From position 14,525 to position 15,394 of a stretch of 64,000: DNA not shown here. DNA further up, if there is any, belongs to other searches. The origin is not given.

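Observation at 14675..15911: Overlapping gene pair encoding an AspH-like beta-hydroxylase and a PAPS-type sulfotransferase between structural and Clp genes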

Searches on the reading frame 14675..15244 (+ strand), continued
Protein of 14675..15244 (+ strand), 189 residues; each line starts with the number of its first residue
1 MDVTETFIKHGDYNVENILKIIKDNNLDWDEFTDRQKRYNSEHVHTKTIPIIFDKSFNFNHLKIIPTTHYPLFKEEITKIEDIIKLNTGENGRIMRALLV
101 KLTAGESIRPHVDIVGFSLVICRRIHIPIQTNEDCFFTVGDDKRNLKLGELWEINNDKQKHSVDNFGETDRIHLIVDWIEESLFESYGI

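Call 57: find_related_loci(query=A1, collection=genome_contigs, flank=6000)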
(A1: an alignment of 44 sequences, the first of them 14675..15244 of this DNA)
Query A1 (189 aa) in genome_contigs; peptide patterns used: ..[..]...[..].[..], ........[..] (x = any residue, [..] = any of these).
71 stretches matched a pattern; 57 encode a relative of the query (tblastn E <= 1e-3); 57 distinct loci.
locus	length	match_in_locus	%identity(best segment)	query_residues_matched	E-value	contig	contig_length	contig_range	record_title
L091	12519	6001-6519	54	6-181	1e-53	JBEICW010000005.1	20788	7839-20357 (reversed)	MAG: Ignavibacteria bacterium isolate Sample-101-S75-bin-157 Sample_101_S75-bin_157-k141_2832710, whole genome shotgun s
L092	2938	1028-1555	49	2-181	2e-50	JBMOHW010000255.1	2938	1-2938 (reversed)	MAG: Terrimicrobiaceae bacterium isolate Deming_bin.375 contig136611, whole genome shotgun sequence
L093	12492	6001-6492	43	10-178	3e-35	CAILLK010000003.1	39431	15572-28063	MAG: uncultured Bacteroidetes bacterium isolate AM_bin-0098 genome assembly, contig: bin-0098:003/163, whole genome shot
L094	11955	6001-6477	40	20-185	5e-33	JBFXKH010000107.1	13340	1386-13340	MAG: Lysobacterales bacterium isolate CA_2019_TPIn_70 NODE_16340_length_13340_cov_5.486869_TPIn, whole genome shotgun se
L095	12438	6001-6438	42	26-178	4e-31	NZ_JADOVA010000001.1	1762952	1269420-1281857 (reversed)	Flavobacterium sp. CAN_S2 Ga0418707_01, whole genome shotgun sequence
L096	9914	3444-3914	40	20-182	6e-31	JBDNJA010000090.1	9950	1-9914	MAG: Gammaproteobacteria bacterium isolate metabat2.34_sub.WLB k141_349910, whole genome shotgun sequence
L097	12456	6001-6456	42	20-178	2e-30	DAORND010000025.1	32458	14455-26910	MAG TPA_asm: Aquimonas sp. isolate AMR_MDS_5456 NODE_1057_length_32458_cov_10.044872, whole genome shotgun sequence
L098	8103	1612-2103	40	14-182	2e-30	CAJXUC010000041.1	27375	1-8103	MAG TPA_asm: uncultured Gammaproteobacteria bacterium isolate SRR3933286_bin.3_MetaBAT_v2.12.1_MAG genome assembly, cont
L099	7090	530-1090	39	1-179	1e-30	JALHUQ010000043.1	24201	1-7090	MAG: Woeseiaceae bacterium isolate PFL54 seq_310821, whole genome shotgun sequence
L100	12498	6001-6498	41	18-179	3e-30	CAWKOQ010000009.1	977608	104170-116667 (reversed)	MAG: uncultured Gammaproteobacteria bacterium isolate MFD03551.bin.1.156 genome assembly, contig: contig_28269, whole ge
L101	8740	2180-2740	37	1-179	4e-30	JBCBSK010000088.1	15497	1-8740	MAG: Pseudomonadota bacterium isolate J06638_21 k141_261989_length_15497_cov_19.4988, whole genome shotgun sequence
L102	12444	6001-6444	44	29-182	1e-29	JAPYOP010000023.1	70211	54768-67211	MAG: Colwellia sp. isolate MOW.maxbin2.007 MOW_243_length_70211_cov_225.735361, whole genome shotgun sequence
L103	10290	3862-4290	42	38-182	9e-30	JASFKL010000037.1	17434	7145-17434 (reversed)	MAG: Gammaproteobacteria bacterium isolate D0817M02metaG_Bin_16 D0817M02metaG_FD_scaffold_869_c1, whole genome shotgun s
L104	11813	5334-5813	40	14-178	6e-29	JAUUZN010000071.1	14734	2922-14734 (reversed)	MAG: Gammaproteobacteria bacterium isolate CSMAG_194 CSMAG_194_k127_3586034_length_14734_cov_16.0000, whole genome shotg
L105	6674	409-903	40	10-179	3e-28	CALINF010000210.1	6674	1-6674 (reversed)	MAG: uncultured Halieaceae bacterium isolate N2_Bin_Bin_145_1 genome assembly, contig: c_000002888628, whole genome shot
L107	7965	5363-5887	36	1-179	5e-28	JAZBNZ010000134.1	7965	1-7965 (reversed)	MAG: Woeseiaceae bacterium isolate bin.761 k117_3073315, whole genome shotgun sequence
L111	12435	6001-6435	42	29-179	9e-28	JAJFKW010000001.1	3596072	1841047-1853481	MAG: Woeseia sp. isolate OFTM247 OFTM247_0, whole genome shotgun sequence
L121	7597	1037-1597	36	1-179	1e-27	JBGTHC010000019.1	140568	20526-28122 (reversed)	MAG: Woeseiaceae bacterium isolate JTS-RE23 k141_554686, whole genome shotgun sequence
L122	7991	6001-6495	38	10-179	3e-26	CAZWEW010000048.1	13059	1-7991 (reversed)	MAG TPA_asm: uncultured Woeseia sp. isolate binchicken_co46_908 genome assembly, contig: NODE_9192_length_13059_cov_4.25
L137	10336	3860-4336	36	14-178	3e-25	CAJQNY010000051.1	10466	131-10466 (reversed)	MAG: uncultured Arenicella sp. isolate 10_20180426_Bin_METABAT_68_1 genome assembly, contig: c_000017969834, whole genom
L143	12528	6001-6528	35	12-179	8e-22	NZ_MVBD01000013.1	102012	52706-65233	Marinicella sediminis strain F2 contig13, whole genome shotgun sequence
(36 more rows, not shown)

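Call 60: search_protein_families(library=pfam, proteins=[L094:5158-6636:+, L107:4577-6544:+, L111:5089-7098:+, L096:2595-4064:+, L102:5152-6561:+, L122:5350-6546:+, L137:3053-4426:+, L095:5283-5948:+, L095:5938-6456:+, L143:6579-7562:+], max_evalue=0.01)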
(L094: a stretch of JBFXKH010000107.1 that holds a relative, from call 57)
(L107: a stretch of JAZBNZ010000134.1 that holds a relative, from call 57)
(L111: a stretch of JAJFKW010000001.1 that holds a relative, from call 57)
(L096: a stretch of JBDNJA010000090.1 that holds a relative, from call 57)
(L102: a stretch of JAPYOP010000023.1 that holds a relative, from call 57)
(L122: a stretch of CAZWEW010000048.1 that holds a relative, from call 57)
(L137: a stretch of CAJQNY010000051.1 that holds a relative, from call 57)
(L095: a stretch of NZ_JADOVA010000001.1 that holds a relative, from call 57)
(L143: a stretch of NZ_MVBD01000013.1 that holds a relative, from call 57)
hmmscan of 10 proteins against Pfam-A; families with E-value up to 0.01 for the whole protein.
L094:5158-6636:+ (492 aa): 3 families
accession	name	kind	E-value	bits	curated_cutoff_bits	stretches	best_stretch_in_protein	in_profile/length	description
PF05118.21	Asp_Arg_Hydrox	-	3.4e-12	46.9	22.6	1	352-433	76-154/157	Aspartyl/Asparaginyl beta-hydroxylase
PF02810.21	SEC-C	-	3e-09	37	20.4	1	472-490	1-19/19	SEC-C motif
PF00685.33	Sulfotransfer_1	-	0.0016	18.3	22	1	37-74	76-115/255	Sulfotransferase domain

L107:4577-6544:+ (655 aa): 26 families (the best 25 are shown)
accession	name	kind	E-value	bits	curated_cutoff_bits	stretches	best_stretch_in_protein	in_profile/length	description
PF07719.23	TPR_2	-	1.5e-30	103.2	27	3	603-635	1-33/34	Tetratricopeptide repeat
PF00515.34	TPR_1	-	3e-30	103.2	27.8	3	535-568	1-34/34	Tetratricopeptide repeat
PF13181.12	TPR_8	-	3.3e-24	83.4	25.7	2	603-635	1-33/34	Tetratricopeptide repeat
PF13432.12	TPR_16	-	3.2e-23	82.2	32.7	3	582-634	10-62/65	Tetratricopeptide repeat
PF13414.12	TPR_11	-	6.2e-23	80.7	26.8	3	583-615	8-40/42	TPR repeat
PF13431.12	TPR_17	-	1.3e-22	78.5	24.4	2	591-624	1-34/34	Tetratricopeptide repeat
PF14559.12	TPR_19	-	2.1e-21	76.4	25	3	480-539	4-63/68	Tetratricopeptide repeat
PF13428.12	TPR_14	-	2.2e-21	74.6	23.5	3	604-644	2-42/44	Tetratricopeptide repeat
PF13424.12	TPR_12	-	3.5e-18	66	30.1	3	535-598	3-74/77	Tetratricopeptide repeat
PF13176.12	TPR_7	-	6e-18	63.8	27.9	2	606-637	2-33/36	Tetratricopeptide repeat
PF05118.21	Asp_Arg_Hydrox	-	2.6e-12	47.3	22.6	1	356-436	77-154/157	Aspartyl/Asparaginyl beta-hydroxylase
PF13374.12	TPR_10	-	3.2e-10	40.1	27.5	1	608-633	7-32/42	Tetratricopeptide repeat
PF13371.12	TPR_9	-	6.4e-10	39.3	35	3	478-539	6-67/73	Tetratricopeptide repeat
PF12895.13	ANAPC3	-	1.2e-08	35.5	27.2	1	463-526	19-81/82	Anaphase-promoting complex, cyclosome, subunit 3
PF25063.1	ARM_TT21_C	-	3.7e-08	33.9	35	1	469-533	97-161/209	Tetratricopeptide repeat protein 21 C-terminal ARM domain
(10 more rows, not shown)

L111:5089-7098:+ (669 aa): 24 families
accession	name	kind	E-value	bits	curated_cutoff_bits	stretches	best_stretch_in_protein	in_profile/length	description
PF00515.34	TPR_1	-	1.2e-30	104.5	27.8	3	616-648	2-34/34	Tetratricopeptide repeat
PF13414.12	TPR_11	-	3.2e-27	94.4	26.8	3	588-626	1-39/42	TPR repeat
PF07719.23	TPR_2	-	6.7e-27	91.8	27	3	616-647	2-33/34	Tetratricopeptide repeat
PF13181.12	TPR_8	-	1.4e-26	90.8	25.7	3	616-647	2-33/34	Tetratricopeptide repeat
PF13431.12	TPR_17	-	5.7e-21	73.4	24.4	1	604-636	2-34/34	Tetratricopeptide repeat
PF13424.12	TPR_12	-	1.2e-18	67.5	30.1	2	582-644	4-74/77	Tetratricopeptide repeat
PF13432.12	TPR_16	-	9.1e-15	55.2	32.7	1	587-647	3-63/65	Tetratricopeptide repeat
PF14559.12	TPR_19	-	1.7e-14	54.3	25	2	595-650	5-59/68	Tetratricopeptide repeat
PF05118.21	Asp_Arg_Hydrox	-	8e-13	49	22.6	1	368-448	77-154/157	Aspartyl/Asparaginyl beta-hydroxylase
PF13428.12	TPR_14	-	1.4e-12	47.4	23.5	1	616-655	2-41/44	Tetratricopeptide repeat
PF13176.12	TPR_7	-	1.7e-11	43.7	27.9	1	617-646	1-30/36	Tetratricopeptide repeat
PF13374.12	TPR_10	-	9.5e-11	41.8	27.5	2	547-576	2-31/42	Tetratricopeptide repeat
PF13371.12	TPR_9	-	1.4e-08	35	35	1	587-659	1-69/73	Tetratricopeptide repeat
PF23914.1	TPR_CcmH_CycH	-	9.6e-07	29.2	42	0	571-613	40-82/158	Cytochrome c-type biogenesis protein H TPR domain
PF12895.13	ANAPC3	-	5.5e-06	27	27.2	1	594-647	2-54/82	Anaphase-promoting complex, cyclosome, subunit 3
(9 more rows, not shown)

L096:2595-4064:+ (489 aa): 3 families
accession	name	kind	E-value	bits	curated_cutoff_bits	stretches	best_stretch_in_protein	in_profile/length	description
PF05118.21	Asp_Arg_Hydrox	-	5.2e-14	52.8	22.6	1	354-436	75-154/157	Aspartyl/Asparaginyl beta-hydroxylase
PF02810.21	SEC-C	-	3.7e-10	39.9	20.4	1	471-488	1-18/19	SEC-C motif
PF00685.33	Sulfotransfer_1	-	0.0016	18.3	22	1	31-74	70-115/255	Sulfotransferase domain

L102:5152-6561:+ (469 aa): 4 families
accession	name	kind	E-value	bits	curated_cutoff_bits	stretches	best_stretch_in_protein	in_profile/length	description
PF05118.21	Asp_Arg_Hydrox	-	9.5e-14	52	22.6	1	345-427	75-154/157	Aspartyl/Asparaginyl beta-hydroxylase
PF02810.21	SEC-C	-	3.1e-06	27.4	20.4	1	452-466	3-17/19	SEC-C motif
PF00685.33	Sulfotransfer_1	-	0.0019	18.1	22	1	29-77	68-118/255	Sulfotransferase domain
PF07883.17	Cupin_2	-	0.0039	17.3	27.2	1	385-419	29-63/70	Cupin domain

L122:5350-6546:+ (398 aa): 2 families
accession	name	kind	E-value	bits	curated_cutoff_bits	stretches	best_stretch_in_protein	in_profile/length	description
PF05118.21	Asp_Arg_Hydrox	-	2.4e-28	99.4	22.6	2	301-381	77-154/157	Aspartyl/Asparaginyl beta-hydroxylase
PF07883.17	Cupin_2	-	4e-09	36.5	27.2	1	339-375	29-64/70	Cupin domain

L137:3053-4426:+ (457 aa): 3 families
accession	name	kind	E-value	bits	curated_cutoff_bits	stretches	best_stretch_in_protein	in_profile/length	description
PF05118.21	Asp_Arg_Hydrox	-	8.1e-14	52.2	22.6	1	342-428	71-154/157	Aspartyl/Asparaginyl beta-hydroxylase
PF07883.17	Cupin_2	-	0.00064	19.8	27.2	1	386-418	29-61/70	Cupin domain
PF00685.33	Sulfotransfer_1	-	0.0079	16.1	22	0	27-71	66-112/255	Sulfotransferase domain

L095:5283-5948:+ (221 aa): 2 families
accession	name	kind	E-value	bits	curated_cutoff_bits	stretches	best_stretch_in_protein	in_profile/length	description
PF03567.20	Sulfotransfer_2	-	1.6e-08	35.5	22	1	60-219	76-251/252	Sulfotransferase family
PF00685.33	Sulfotransfer_1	-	1.6e-05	24.9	22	1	63-122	89-132/255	Sulfotransferase domain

L095:5938-6456:+ (172 aa): 1 family
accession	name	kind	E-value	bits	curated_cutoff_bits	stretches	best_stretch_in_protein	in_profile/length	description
PF05118.21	Asp_Arg_Hydrox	-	3.7e-15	56.6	22.6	1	77-167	65-154/157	Aspartyl/Asparaginyl beta-hydroxylase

L143:6579-7562:+ (327 aa): 2 families
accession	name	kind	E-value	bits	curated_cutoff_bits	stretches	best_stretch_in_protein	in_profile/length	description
PF13469.12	Sulfotransfer_3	-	9.6e-22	78.7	27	1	52-275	3-210/216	Sulfotransferase family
PF00685.33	Sulfotransfer_1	-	0.00013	21.9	22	1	52-295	5-198/255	Sulfotransferase domain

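Call 72: search_protein_families(library=pfam, proteins=[L055:1859-3688:+, L053:6310-8517:+, L064:1415-1882:+, L095:3456-5249:+, L095:6504-7742:+, L095:2484-3398:-, L095:1634-2515:-, L121:5057-5848:+, L111:8739-10352:-, L095:7803-8369:-], max_evalue=0.001)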
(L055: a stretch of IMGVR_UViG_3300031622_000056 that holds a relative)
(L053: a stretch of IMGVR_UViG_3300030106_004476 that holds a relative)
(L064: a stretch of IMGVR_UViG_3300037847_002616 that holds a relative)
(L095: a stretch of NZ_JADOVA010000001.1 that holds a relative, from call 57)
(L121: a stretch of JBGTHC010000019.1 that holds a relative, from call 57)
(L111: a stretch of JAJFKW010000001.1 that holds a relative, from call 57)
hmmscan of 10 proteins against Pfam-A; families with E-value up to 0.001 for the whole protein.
L055:1859-3688:+ (609 aa): 1 family
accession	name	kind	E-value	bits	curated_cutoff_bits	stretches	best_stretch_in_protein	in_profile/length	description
PF21722.4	Gly_rich_2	-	1.3e-20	74.9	24.3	1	345-606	4-226/226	Glycine-rich domain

L053:6310-8517:+ (735 aa): 0 families

L064:1415-1882:+ (155 aa): 0 families

L095:3456-5249:+ (597 aa): 4 families
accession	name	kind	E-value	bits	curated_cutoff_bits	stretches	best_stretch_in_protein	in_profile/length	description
PF00733.27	Asn_synthase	-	6.4e-22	79.1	21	1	226-531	2-287/354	Asparagine synthase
PF13537.11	GATase_7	-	4.1e-20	72.5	25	1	67-149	33-121/123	Glutamine amidotransferase domain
PF13522.11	GATase_6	-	6.5e-16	59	27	1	68-144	49-129/130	Glutamine amidotransferase domain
PF12481.13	DUF3700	-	5.7e-08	33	27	1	65-153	84-180/228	Aluminium induced protein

L095:6504-7742:+ (412 aa): 1 family
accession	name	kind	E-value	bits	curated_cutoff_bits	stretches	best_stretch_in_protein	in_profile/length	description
PF14907.12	NTP_transf_5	-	2e-33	116.4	31.2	1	42-265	2-215/249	Uncharacterised nucleotidyltransferase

L095:2484-3398:- (304 aa): 0 families

L095:1634-2515:- (293 aa): 1 family
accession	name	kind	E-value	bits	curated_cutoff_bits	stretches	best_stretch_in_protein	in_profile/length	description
PF00685.33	Sulfotransfer_1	-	4.9e-23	82.3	22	1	13-283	4-255/255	Sulfotransferase domain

L121:5057-5848:+ (263 aa): 0 families

L111:8739-10352:- (537 aa): 4 families
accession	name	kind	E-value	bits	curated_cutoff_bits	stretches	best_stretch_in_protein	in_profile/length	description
PF04820.20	Trp_halogenase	-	1.7e-124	416.6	21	1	6-484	1-445/458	Tryptophan halogenase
PF01266.30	DAO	-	1.3e-06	28.7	27.9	0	142-227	129-213/353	FAD dependent oxidoreductase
PF12831.13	FAD_oxidored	-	9.5e-06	25.6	27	0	165-223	90-151/416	FAD dependent oxidoreductase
PF07992.20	Pyr_redox_2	-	5e-05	23.3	26.1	0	5-30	1-22/291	Pyridine nucleotide-disulphide oxidoreductase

L095:7803-8369:- (188 aa): 2 families
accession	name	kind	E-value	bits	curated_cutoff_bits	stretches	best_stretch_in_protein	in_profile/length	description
PF03938.19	OmpH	-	2.5e-27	96.3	32.4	1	28-170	1-141/141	Outer membrane protein (OmpH-like)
PF05904.16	DUF863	-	2e-05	23.6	25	1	12-130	125-246/941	Plant protein of unknown function (DUF863)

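Call 86: search_solved_structures(query=A3, max_evalue=1)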
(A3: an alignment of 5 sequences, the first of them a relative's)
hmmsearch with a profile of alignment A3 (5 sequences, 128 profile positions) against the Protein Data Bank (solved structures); distinct sequences matched with E-value up to 1: 184 (the best 60 are shown).
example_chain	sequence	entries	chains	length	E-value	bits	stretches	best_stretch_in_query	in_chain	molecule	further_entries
9d2f_A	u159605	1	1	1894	3.8e-08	36.8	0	2-40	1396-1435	Adenylate kinase 9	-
9fqr_Xf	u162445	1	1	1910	1.1e-05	28.9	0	4-26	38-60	Cilia- and flagella-associated protein 276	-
2yvu_A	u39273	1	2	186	3.6e-05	27.2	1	3-80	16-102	Probable adenylyl-sulfate kinase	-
3cr7_A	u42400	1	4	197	4.4e-05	26.9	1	2-80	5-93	Adenylyl-sulfate kinase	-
1d6j_A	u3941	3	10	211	5.1e-05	26.7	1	2-80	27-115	ADENOSINE-5'PHOSPHOSULFATE KINASE | Adenylylsulfate kinase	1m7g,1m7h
3a4l_A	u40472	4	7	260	0.00033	24.1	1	1-80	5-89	L-seryl-tRNA(Sec) kinase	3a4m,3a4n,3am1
3adb_A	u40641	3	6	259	0.00035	24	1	1-80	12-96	L-seryl-tRNA(Sec) kinase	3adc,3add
3uie_A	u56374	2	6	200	0.0012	22.2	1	3-79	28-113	Adenylyl-sulfate kinase 1, chloroplastic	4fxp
3fb4_A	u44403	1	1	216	0.0024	21.3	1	1-34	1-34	Adenylate kinase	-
2pey_A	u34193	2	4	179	0.0026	21.1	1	3-80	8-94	Bifunctional 3'-phosphoadenosine 5'-phosphosulfate synthetase 1 (PAPS synthetase 1) (PAPSS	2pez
4ntz_A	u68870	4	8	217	0.0027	21.1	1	1-34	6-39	Adenylate kinase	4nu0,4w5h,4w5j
4mkh_A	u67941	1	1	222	0.0029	21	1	1-34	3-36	Adenylate kinase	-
2ofw_A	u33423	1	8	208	0.0031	20.9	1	3-80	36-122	APS kinase domain of the PAPS synthetase 1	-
8i1m_A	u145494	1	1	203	0.0037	20.7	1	3-80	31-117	PAPSS1 protein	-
2ofx_A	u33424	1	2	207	0.0038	20.6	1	3-80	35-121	Bifunctional 3'-phosphoadenosine 5'-phosphosulfate synthetase 1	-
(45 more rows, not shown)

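Call 87: search_solved_structures(query=A4, max_evalue=1)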
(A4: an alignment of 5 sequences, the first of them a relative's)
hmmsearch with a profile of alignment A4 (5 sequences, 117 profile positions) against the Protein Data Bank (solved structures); distinct sequences matched with E-value up to 1: 19.
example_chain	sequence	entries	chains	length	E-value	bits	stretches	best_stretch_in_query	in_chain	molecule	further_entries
1f9a_A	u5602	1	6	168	5.6e-10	42.7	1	11-79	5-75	HYPOTHETICAL PROTEIN MJ0541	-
2qjt_B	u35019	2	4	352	1.4e-07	34.9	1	10-65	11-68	Nicotinamide-nucleotide adenylyltransferase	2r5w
4yp7_A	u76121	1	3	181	6e-06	29.7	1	10-79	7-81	Nicotinamide-nucleotide adenylyltransferase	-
1ej2_A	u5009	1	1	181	1.1e-05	28.9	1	10-79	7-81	NICOTINAMIDE MONONUCLEOTIDE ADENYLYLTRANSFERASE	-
4yp5_A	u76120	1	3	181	1.1e-05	28.8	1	10-79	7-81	Nicotinamide-nucleotide adenylyltransferase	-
1m8j_A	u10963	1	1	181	1.4e-05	28.4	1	10-79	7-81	Nicotinamide-nucleotide Adenylyltransferase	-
2qjo_A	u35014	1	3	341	2.9e-05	27.5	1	11-60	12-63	Bifunctional NMN adenylyltransferase/Nudix hydrolase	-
1m8g_A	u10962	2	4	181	4.4e-05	26.9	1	11-79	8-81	Nicotinamide-nucleotide Adenylyltransferase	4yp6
1m8f_A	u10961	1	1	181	0.00013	25.4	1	11-79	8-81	nicotinamide-nucleotide adenylyltransferase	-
1hyb_A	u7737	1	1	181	0.00026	24.4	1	10-79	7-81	NICOTINAMIDE MONONUCLEOTIDE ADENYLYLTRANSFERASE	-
1m8k_A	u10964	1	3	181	0.00027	24.4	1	10-79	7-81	Nicotinamide-nucleotide Adenylyltransferase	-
1vlh_A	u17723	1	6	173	0.024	18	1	9-69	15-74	Phosphopantetheine adenylyltransferase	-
1lw7_A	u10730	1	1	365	0.027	17.9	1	7-69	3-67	TRANSCRIPTIONAL REGULATOR NADR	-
7jil_E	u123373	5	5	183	0.44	14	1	54-98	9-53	50S ribosomal protein L5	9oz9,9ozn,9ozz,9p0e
3nd5_A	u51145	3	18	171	0.59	13.6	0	9-70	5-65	Phosphopantetheine adenylyltransferase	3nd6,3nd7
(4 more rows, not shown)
